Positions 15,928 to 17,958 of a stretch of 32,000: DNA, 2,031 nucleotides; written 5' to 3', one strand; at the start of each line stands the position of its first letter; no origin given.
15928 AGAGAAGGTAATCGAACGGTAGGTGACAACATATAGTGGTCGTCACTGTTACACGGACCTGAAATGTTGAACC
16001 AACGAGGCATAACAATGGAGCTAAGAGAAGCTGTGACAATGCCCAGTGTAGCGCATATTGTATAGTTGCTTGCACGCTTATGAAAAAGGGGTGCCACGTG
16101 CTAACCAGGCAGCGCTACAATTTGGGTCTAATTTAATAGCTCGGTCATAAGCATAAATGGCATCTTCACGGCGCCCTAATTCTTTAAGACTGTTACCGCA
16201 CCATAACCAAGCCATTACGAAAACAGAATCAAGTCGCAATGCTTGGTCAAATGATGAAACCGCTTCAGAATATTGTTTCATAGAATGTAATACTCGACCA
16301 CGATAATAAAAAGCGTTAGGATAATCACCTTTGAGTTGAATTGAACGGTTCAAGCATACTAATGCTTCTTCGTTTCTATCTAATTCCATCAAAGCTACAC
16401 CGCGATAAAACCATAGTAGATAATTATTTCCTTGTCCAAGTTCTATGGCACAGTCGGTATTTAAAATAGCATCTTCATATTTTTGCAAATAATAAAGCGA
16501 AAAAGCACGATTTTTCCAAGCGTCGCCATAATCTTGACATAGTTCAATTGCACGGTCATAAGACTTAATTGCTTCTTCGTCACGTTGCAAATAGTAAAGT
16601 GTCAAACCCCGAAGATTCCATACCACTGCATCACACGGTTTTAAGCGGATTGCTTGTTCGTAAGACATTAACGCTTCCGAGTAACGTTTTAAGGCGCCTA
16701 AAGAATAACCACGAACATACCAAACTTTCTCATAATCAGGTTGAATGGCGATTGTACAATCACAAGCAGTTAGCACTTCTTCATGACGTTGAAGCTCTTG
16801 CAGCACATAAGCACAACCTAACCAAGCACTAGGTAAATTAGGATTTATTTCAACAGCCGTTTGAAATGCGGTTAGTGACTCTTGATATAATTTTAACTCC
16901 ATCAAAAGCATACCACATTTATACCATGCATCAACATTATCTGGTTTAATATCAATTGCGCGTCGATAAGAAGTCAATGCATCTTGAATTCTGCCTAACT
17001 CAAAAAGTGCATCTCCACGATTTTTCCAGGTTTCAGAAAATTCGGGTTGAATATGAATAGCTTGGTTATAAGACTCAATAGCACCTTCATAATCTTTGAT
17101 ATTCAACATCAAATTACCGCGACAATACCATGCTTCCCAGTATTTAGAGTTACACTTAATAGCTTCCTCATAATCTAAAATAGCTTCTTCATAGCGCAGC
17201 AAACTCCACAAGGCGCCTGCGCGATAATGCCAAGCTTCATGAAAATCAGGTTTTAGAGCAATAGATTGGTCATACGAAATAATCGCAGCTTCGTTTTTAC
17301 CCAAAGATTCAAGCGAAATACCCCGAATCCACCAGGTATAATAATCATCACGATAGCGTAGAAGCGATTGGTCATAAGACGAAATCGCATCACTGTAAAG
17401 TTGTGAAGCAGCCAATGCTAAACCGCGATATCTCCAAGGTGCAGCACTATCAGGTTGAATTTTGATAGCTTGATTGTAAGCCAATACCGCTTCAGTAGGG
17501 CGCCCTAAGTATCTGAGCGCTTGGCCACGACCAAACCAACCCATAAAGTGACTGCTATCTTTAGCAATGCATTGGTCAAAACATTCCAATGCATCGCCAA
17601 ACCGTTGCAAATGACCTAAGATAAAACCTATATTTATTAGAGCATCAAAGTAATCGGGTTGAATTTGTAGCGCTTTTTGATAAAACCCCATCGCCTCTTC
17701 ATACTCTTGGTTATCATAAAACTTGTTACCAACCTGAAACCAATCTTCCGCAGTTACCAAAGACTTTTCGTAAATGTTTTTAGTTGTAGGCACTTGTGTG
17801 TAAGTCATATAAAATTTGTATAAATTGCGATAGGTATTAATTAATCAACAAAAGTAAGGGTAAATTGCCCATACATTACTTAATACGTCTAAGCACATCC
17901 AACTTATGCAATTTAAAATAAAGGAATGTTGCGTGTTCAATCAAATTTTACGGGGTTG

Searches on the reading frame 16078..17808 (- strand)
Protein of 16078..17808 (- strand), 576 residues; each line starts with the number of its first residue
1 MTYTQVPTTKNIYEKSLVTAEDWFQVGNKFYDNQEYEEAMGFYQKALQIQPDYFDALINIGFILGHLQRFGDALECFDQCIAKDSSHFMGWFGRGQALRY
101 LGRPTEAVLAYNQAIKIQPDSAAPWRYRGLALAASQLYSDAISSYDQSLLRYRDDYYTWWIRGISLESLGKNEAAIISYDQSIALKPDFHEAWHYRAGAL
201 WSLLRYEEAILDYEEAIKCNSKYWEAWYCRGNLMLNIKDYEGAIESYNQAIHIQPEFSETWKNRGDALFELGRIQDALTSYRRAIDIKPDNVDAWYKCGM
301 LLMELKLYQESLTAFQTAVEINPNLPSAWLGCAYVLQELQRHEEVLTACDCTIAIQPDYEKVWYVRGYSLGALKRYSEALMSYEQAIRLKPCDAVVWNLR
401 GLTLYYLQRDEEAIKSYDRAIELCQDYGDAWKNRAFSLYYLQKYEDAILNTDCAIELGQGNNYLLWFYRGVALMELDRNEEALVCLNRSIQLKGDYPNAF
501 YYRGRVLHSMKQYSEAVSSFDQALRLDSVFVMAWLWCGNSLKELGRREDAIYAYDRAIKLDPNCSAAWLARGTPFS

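Call 55: search_protein_families(library=pfam, proteins=[window:16078-17808:-], max_evalue=0.00001)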
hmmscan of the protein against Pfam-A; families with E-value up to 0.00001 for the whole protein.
window:16078-17808:- (576 aa): 24 families
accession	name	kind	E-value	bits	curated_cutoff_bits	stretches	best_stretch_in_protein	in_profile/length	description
PF00515.34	TPR_1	-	8.5e-105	339.2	27.8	7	259-291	2-34/34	Tetratricopeptide repeat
PF07719.23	TPR_2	-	6.1e-94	300.9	27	4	259-291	2-34/34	Tetratricopeptide repeat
PF13414.12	TPR_11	-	5.1e-88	289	26.8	4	265-304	1-40/42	TPR repeat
PF13181.12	TPR_8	-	1.5e-58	190.5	25.7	0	361-391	2-32/34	Tetratricopeptide repeat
PF13432.12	TPR_16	-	8.3e-56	186.4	32.7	2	264-326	3-65/65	Tetratricopeptide repeat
PF13431.12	TPR_17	-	8.8e-56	182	24.4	0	213-245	2-34/34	Tetratricopeptide repeat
PF13428.12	TPR_14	-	1.2e-48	158.9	23.5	0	533-572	3-42/44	Tetratricopeptide repeat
PF13424.12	TPR_12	-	4.8e-33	113.6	30.1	0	55-118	4-75/77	Tetratricopeptide repeat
PF01239.28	PPTA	-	9e-32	107.2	29.5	0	175-200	4-29/32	Protein prenyltransferase alpha subunit repeat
PF13371.12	TPR_9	-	1.4e-31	108.7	35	0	233-294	4-65/73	Tetratricopeptide repeat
PF14559.12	TPR_19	-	1.5e-30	105.7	25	1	268-325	1-58/68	Tetratricopeptide repeat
PF23914.1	TPR_CcmH_CycH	-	3.1e-28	99.1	42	0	274-343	32-101/158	Cytochrome c-type biogenesis protein H TPR domain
PF13174.12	TPR_6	-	2.7e-24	84.5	26.3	0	92-121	4-33/33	Tetratricopeptide repeat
PF13176.12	TPR_7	-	1.4e-16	59.5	27.9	0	405-429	10-34/36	Tetratricopeptide repeat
PF12895.13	ANAPC3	-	2.2e-15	57.1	27.2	0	479-556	5-81/82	Anaphase-promoting complex, cyclosome, subunit 3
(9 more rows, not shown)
